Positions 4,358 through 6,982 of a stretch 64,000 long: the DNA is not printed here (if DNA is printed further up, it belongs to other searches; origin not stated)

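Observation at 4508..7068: PHP phosphoesterase fused to a coiled-coil SMC/Rad50-type ABC ATPase, coupled to a tiny acidic protein: candidate two-gene defence module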

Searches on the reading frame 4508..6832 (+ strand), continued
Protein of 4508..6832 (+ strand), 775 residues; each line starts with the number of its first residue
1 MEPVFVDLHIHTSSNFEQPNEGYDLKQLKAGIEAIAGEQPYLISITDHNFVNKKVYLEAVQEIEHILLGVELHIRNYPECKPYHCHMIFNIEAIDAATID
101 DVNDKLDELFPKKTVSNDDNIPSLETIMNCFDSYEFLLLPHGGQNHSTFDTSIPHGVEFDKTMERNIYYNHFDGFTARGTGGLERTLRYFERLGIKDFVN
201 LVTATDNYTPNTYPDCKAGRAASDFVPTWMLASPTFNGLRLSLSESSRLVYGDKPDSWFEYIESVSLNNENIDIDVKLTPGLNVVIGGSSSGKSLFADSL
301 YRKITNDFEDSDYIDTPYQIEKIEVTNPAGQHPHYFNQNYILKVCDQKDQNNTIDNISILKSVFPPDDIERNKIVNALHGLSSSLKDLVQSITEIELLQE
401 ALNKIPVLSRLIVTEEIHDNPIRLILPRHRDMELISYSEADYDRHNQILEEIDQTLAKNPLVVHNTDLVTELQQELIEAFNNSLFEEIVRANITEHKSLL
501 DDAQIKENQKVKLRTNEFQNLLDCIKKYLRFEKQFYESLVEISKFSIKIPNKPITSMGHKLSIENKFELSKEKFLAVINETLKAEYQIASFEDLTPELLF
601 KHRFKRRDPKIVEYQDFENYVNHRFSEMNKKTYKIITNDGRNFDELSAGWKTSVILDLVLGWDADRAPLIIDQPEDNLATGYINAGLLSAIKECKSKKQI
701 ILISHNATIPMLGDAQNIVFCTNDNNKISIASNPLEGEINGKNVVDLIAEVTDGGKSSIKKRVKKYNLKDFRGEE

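Call 42: predict_structure(alignment_id=A2)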
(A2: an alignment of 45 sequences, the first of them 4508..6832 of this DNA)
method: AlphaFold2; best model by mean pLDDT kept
length: 775 residues; sequences in the alignment: 45
mean_pLDDT: 86.9   pTM: 0.69
mean pLDDT of the five models: 86.9, 85.6, 84.3, 83.1, 81.0
residues with pLDDT >= 90: 342; 70-90: 388; 50-70: 42; < 50: 3
segments of 3 or more residues with pLDDT < 50: 773-775
pLDDT, mean of each block of 10 residues (from residue 1): 92 86 93 94 95 95 95 90 93 94 95 84 91 90 74 75 69 86 80 77 91 85 85 92 87 82 95 94 93 93 91 89 92 87 69 75 84 85 92 94 84 69 82 86 91 86 86 91 89 88 84 87 92 94 84 87 86 90 92 92 90 92 86 88 88 89 89 87 83 90 91 92 93 92 88 76 57 46
secondary structure, 60 per line:
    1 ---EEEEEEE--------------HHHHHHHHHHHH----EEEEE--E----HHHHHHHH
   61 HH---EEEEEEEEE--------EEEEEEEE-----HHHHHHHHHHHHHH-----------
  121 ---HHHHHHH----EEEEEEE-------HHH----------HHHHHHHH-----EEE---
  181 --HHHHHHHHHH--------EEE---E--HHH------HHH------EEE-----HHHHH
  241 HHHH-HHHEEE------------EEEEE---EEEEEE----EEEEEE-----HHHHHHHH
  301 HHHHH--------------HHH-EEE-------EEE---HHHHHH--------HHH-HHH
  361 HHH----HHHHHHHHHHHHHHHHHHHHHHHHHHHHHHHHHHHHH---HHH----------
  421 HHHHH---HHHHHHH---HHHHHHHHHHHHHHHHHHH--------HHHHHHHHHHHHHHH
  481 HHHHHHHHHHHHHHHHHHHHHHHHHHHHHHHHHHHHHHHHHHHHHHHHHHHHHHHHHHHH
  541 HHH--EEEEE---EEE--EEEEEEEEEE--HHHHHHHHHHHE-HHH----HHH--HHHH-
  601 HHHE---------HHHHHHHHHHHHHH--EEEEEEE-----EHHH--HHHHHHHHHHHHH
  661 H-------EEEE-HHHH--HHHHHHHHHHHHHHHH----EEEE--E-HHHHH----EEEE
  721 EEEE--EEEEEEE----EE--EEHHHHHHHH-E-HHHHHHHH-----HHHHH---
elements in order (helices of 4 or more, strands of 3 or more residues): E4-10 H25-36 E41-45 H53-62 E66-74 E83-90 H96-109 H124-130 E135-141 H162-169 E175-177 H183-192 E201-203 E228-230 H236-244 E249-251 E264-268 E272-277 E282-287 H293-305 E324-326 E334-336 H340-345 H358-363 H368-404 H421-425 H429-435 H439-457 H466-543 E546-550 E554-556 E559-568 H571-581 H596-599 H614-627 E630-636 H648-661 E669-672 H674-677 H680-695 E700-703 H708-712 E717-724 E727-733 H744-751 H755-762 H768-772

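Call 46: find_related_loci(query=A2, collection=viral_contigs, flank=6000)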
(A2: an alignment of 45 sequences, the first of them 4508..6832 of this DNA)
Query A2 (775 aa) in viral_contigs; peptide patterns used: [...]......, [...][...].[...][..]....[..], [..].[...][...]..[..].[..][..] (x = any residue, [..] = any of these).
173 stretches matched a pattern; 108 encode a relative of the query (tblastn E <= 1e-3); the best 80 are kept; 80 distinct loci.
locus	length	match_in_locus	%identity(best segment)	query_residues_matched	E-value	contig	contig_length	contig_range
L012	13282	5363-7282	23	226-771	2e-21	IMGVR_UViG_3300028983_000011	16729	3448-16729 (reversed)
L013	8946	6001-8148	23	172-766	5e-21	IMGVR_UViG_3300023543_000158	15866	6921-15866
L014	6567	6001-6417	36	618-768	2e-20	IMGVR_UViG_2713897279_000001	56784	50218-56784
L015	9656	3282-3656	40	640-766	2e-18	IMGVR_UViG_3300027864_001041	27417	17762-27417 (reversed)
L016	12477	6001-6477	30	619-769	1e-17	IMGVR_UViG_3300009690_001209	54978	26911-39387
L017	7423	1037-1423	34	635-767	9e-18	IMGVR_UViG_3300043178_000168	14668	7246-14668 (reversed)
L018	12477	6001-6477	30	619-769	1e-17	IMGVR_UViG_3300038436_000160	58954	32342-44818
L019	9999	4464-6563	33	168-768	3e-17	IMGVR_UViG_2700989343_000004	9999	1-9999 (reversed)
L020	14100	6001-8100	33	168-768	3e-17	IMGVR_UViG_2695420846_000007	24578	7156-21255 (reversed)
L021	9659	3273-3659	37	640-769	7e-17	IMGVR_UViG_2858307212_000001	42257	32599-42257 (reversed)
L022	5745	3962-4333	33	641-768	6e-17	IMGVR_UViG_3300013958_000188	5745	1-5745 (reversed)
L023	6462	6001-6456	32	611-767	1e-16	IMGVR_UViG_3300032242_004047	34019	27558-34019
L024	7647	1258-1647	30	634-767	1e-16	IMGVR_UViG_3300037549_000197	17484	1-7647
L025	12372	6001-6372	33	641-768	2e-16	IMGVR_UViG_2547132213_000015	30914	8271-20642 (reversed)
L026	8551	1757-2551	27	495-766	2e-16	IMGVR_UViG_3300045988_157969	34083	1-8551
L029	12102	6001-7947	31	228-768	3e-16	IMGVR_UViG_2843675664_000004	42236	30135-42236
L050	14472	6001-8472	33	6-775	5e-15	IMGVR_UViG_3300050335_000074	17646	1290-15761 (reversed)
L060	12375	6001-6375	36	642-775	1e-14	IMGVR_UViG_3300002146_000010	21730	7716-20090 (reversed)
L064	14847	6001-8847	34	7-768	2e-14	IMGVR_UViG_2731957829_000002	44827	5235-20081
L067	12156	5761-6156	31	636-766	3e-14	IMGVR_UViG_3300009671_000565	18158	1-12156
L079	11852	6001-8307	36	2-769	9e-14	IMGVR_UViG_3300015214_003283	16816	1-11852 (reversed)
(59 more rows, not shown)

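Call 47: fold_search(model_id=the predicted structure, library=pdb)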
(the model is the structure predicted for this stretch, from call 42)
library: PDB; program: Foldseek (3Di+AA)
matches with E <= 10: 1083; with E <= 0.001: 66
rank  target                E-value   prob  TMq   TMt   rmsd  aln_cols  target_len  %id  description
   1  6yvv_B                3.3e-08  1.00  0.23  0.35  21.9       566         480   12  Condensin complex from S.cerevisiae ATP-free apo bridged state (released 2020-07-15)
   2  5xns_A                2.5e-07  1.00  0.21  0.38  29.8       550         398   12  Crystal structure of the Smc head domain with an extended coiled coil bound to the C-terminal domain of ScpA derived f (released 2017-08-02)
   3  5xei                  3.0e-07  1.00  0.22  0.31  23.4       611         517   12  Crystal structure of the Smc head domain with a coiled coil and joint derived from Pyrococcus yayanosii (released 2017-06-07)
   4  8rol_A                8.0e-07  1.00  0.20  0.36  29.4       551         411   14  Human cohesin SMC3-HD(EQ)/RAD21-N complex - ATP-Mg-bound conformation - Form 2 (released 2024-09-11)
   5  8roh_A                8.9e-07  1.00  0.21  0.38  30.4       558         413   14  Human cohesin SMC3-HD(EQ)/RAD21-N complex - Apo conformation (released 2024-09-11)
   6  4ad8                  1.3e-06  1.00  0.21  0.33  19.7       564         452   11  Crystal structure of a deletion mutant of Deinococcus radiodurans RecN (released 2012-12-12)
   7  6qj1                  3.0e-06  1.00  0.19  0.34  29.8       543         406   10  Crystal structure of the C. thermophilum condensin Smc2 ATPase head (crystal from I) (released 2019-07-03)
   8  9q9i_B                8.0e-06  1.00  0.21  0.33  24.5       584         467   10  Cryo-EM structure of human Mre11-Rad50-Nbs1 complex bound to DNA (released 2025-10-01)
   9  6qpq_C                9.4e-06  1.00  0.19  0.35  30.3       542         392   13  The structure of the cohesin head module elucidates the mechanism of ring opening (released 2020-02-05)
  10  5dny_D                9.9e-06  1.00  0.21  0.42  32.1       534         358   13  Structure of the ATPrS-Mre11/Rad50-DNA complex (released 2016-02-24)
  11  7q2x_A                9.9e-06  1.00  0.20  0.34  29.0       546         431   12  Cryo-EM structure of clamped S.cerevisiae condensin-DNA complex (Form I) (released 2022-03-23)
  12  7q2x_B                1.0e-05  1.00  0.19  0.37  46.1       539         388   13  Cryo-EM structure of clamped S.cerevisiae condensin-DNA complex (Form I) (released 2022-03-23)
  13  3av0_B                1.2e-05  1.00  0.21  0.42  33.0       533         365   14  Crystal structure of Mre11-Rad50 bound to ATP S (released 2011-05-25)
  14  8roi_A                1.7e-05  1.00  0.20  0.36  31.1       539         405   14  Human cohesin SMC3-HD(EQ)/RAD21-N complex - ADP-bound conformation (released 2024-09-11)
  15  8rok_C                1.8e-05  1.00  0.22  0.41  36.9       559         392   13  Human cohesin SMC3-HD(EQ)/RAD21-N complex - ATP-Mg-bound conformation - Form 1 (released 2024-09-11)
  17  3o0f                  2.1e-05  1.00  0.19  0.44   8.0       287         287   13  Crystal structure of a putative metal-dependent phosphoesterase (BAD_1165) from bifidobacterium adolescentis atcc 15703  (released 2010-08-25)
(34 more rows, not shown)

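Call 53: search_protein_families(library=ncbifam, proteins=[L026:185-2569:+, L050:5902-8475:+, L060:3928-6396:+, L067:3778-6174:+, L079:5992-8310:+, L012:4508-7297:+, L019:3948-6563:+, L029:5275-7965:+, L064:5968-8847:+, L021:684-3659:+], max_evalue=1e-10)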
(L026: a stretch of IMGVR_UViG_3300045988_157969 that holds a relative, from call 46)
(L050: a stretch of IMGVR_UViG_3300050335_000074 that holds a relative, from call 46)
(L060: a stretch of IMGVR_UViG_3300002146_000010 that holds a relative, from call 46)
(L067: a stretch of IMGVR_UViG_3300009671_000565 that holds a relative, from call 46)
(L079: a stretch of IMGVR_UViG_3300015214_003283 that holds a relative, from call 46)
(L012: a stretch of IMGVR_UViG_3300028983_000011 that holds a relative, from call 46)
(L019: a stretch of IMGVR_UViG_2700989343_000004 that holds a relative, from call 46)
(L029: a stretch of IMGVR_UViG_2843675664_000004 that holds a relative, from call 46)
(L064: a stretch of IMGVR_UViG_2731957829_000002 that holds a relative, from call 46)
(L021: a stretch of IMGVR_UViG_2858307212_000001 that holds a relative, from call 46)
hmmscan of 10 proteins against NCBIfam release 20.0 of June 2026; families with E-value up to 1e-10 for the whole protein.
L026:185-2569:+ (795 aa): 2 families
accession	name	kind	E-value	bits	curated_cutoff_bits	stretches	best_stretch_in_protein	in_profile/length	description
NF045780.1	TrlF_fam_ATP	equivalog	6.6e-44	150.9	350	2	16-553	7-578/944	TrlF family AAA-like ATPase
NF045781.1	Spaf1101_AAA_ATP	equivalog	1.6e-13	50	475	1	45-791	97-834/836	Spaf_1101 family AAA-like ATPase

L050:5902-8475:+ (858 aa): 3 families
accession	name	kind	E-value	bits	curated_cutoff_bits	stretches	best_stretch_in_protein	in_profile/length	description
NF045780.1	TrlF_fam_ATP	equivalog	1.1e-90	305.7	350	2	437-848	517-943/944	TrlF family AAA-like ATPase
NF045781.1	Spaf1101_AAA_ATP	equivalog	5.1e-40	137.7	475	1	177-849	190-833/836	Spaf_1101 family AAA-like ATPase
NF042955.1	Ppl_antiphage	equivalog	2.3e-36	125.1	1000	2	728-846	766-880/882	anti-phage protein Ppl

L060:3928-6396:+ (823 aa): 3 families
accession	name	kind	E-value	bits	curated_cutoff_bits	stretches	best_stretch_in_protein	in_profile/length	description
NF045780.1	TrlF_fam_ATP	equivalog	3e-66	224.9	350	2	516-810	636-944/944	TrlF family AAA-like ATPase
NF045781.1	Spaf1101_AAA_ATP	equivalog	7e-24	84.3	475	1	172-812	188-835/836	Spaf_1101 family AAA-like ATPase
NF042955.1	Ppl_antiphage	equivalog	1.6e-19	69.4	1000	1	456-807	540-880/882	anti-phage protein Ppl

L067:3778-6174:+ (799 aa): 2 families
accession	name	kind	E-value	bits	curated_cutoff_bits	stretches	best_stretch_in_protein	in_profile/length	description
NF045780.1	TrlF_fam_ATP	equivalog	9.8e-44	150.3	350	2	12-655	6-688/944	TrlF family AAA-like ATPase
NF045781.1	Spaf1101_AAA_ATP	equivalog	7.9e-22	77.5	475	1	41-795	96-834/836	Spaf_1101 family AAA-like ATPase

L079:5992-8310:+ (773 aa): 2 families
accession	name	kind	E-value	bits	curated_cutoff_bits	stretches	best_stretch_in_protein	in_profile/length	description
NF045780.1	TrlF_fam_ATP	equivalog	2.7e-40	138.9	350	2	7-645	7-632/944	TrlF family AAA-like ATPase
NF045781.1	Spaf1101_AAA_ATP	equivalog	6.3e-17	61.3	475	1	669-771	733-834/836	Spaf_1101 family AAA-like ATPase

L012:4508-7297:+ (930 aa): 3 families
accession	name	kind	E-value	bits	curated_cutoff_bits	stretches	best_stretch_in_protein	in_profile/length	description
NF045780.1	TrlF_fam_ATP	equivalog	1.7e-166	556.6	350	1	5-921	1-944/944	TrlF family AAA-like ATPase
NF045781.1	Spaf1101_AAA_ATP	equivalog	7.6e-40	137.1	475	1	255-863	248-796/836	Spaf_1101 family AAA-like ATPase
NF042955.1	Ppl_antiphage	equivalog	4.1e-25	87.9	1000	1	780-916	765-878/882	anti-phage protein Ppl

L019:3948-6563:+ (872 aa): 4 families
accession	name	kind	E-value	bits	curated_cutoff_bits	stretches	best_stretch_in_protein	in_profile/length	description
NF045780.1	TrlF_fam_ATP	equivalog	9.4e-139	464.8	350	1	4-871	2-944/944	TrlF family AAA-like ATPase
NF045781.1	Spaf1101_AAA_ATP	equivalog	2.4e-58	198.3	475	2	739-871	697-833/836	Spaf_1101 family AAA-like ATPase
NF042955.1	Ppl_antiphage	equivalog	8.9e-37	126.5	1000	1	746-866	759-878/882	anti-phage protein Ppl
NF038032.1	CehA_McbA_metalo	domain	1.7e-13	50.7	80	1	7-168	2-147/315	CehA/McbA family metallohydrolase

L029:5275-7965:+ (897 aa): 3 families
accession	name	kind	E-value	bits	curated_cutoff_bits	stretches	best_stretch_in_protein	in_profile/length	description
NF045780.1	TrlF_fam_ATP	equivalog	3e-160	535.9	350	1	8-890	2-944/944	TrlF family AAA-like ATPase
NF045781.1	Spaf1101_AAA_ATP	equivalog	2.1e-43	148.8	475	2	762-890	707-833/836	Spaf_1101 family AAA-like ATPase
NF042955.1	Ppl_antiphage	equivalog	1.1e-37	129.5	1000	2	762-885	762-878/882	anti-phage protein Ppl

L064:5968-8847:+ (960 aa): 3 families
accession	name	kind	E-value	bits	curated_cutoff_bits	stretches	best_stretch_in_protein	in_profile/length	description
NF045780.1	TrlF_fam_ATP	equivalog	6.8e-187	624.1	350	1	4-959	1-944/944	TrlF family AAA-like ATPase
NF045781.1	Spaf1101_AAA_ATP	equivalog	1e-41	143.3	475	2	830-959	703-833/836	Spaf_1101 family AAA-like ATPase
NF042955.1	Ppl_antiphage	equivalog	3.4e-40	137.8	1000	2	830-955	758-879/882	anti-phage protein Ppl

L021:684-3659:+ (992 aa): 3 families
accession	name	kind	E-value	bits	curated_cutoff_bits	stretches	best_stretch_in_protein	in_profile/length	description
NF045780.1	TrlF_fam_ATP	equivalog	6.4e-200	667.2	350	1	9-990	2-944/944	TrlF family AAA-like ATPase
NF045781.1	Spaf1101_AAA_ATP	equivalog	1.5e-42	146.1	475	1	800-990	640-833/836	Spaf_1101 family AAA-like ATPase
NF042955.1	Ppl_antiphage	equivalog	2.9e-23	81.8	1000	1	865-985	762-878/882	anti-phage protein Ppl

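Call 57: find_encoding_contigs(protein=P0028, flank=8000, max_places=1)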
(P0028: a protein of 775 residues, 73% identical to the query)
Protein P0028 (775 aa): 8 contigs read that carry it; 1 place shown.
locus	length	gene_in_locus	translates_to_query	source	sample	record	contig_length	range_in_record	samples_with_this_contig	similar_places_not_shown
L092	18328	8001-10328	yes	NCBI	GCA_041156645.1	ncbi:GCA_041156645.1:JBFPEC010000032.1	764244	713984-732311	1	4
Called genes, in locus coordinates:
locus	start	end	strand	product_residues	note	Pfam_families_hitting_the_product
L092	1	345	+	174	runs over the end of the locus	PF00226:DnaJ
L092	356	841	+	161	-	PF04002:RadC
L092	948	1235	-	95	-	-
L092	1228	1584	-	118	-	PF05973:Gp49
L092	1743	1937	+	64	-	PF12728:HTH_17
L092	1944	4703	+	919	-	PF20464:MmeI_N, PF20465:MmeI_hel, PF02384:N6_Mtase (faint), PF20473:MmeI_Mtase, PF20466:MmeI_TRD, PF20467:MmeI_C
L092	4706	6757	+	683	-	PF00270:DEAD (weak)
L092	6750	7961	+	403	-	PF10544:T5orf172, PF13455:MUG113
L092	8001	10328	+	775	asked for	-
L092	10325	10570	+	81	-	-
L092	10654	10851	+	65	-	-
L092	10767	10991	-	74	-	-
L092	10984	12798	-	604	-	PF04851:ResIII, PF00270:DEAD (weak), PF18766:SWI2_SNF2 (faint), PF00271:Helicase_C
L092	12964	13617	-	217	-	PF00239:Resolvase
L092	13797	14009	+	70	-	-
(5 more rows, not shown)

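Call 58: find_encoding_contigs(protein=P0025, flank=8000, max_places=1)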
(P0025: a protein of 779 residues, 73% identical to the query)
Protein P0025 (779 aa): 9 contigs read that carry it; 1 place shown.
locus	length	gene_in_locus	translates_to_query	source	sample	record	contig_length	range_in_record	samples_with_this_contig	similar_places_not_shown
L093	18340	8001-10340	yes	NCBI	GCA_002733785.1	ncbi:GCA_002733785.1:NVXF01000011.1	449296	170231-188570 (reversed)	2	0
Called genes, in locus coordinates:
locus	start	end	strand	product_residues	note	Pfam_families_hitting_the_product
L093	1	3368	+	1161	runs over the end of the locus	PF02775:TPP_enzyme_C (weak), PF01558:POR, PF20169:DUF6537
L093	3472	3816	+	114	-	PF01022:HTH_5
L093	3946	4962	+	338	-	PF00044:Gp_dh_N, PF02800:Gp_dh_C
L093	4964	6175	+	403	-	PF07690:MFS_1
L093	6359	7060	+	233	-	-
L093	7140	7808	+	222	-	PF03692:CxxCxxCC (weak)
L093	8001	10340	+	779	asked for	-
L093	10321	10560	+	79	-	-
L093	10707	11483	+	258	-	-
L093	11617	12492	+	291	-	-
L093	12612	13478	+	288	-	-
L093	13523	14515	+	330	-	PF12146:Hydrolase_4, PF00561:Abhydrolase_1, PF12697:Abhydrolase_6, PF06028:DUF915 (faint)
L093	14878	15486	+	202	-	-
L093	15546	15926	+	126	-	-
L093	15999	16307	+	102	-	-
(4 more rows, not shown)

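Call 59: find_encoding_contigs(protein=P0012, flank=8000, max_places=1)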
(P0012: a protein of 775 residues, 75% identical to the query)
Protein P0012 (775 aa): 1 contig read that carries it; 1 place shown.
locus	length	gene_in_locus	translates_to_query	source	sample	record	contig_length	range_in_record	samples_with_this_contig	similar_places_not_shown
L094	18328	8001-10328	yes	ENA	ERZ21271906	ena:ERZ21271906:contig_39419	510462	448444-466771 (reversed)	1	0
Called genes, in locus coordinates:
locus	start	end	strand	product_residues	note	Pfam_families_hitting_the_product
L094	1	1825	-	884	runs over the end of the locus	PF03160:Calx-beta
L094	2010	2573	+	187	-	PF07638:Sigma70_ECF, PF08281:Sigma70_r4_2, PF04545:Sigma70_r4, PF13384:HTH_23 (weak), PF24964:DUF7769 (weak)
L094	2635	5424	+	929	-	PF00069:Pkinase, PF07714:PK_Tyr_Ser-Thr, PF03109:ABC1 (weak), PF13424:TPR_12 (faint)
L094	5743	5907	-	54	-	PF09722:Xre_MbcA_ParS_C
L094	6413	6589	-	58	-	-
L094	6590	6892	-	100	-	PF09907:HigB_toxin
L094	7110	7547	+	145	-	-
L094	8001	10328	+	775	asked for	-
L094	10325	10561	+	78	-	-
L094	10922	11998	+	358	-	PF09903:DUF2130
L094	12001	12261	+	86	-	PF09903:DUF2130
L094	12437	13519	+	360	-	-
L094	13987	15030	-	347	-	PF14022:DUF4238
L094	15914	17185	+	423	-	-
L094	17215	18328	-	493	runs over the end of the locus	-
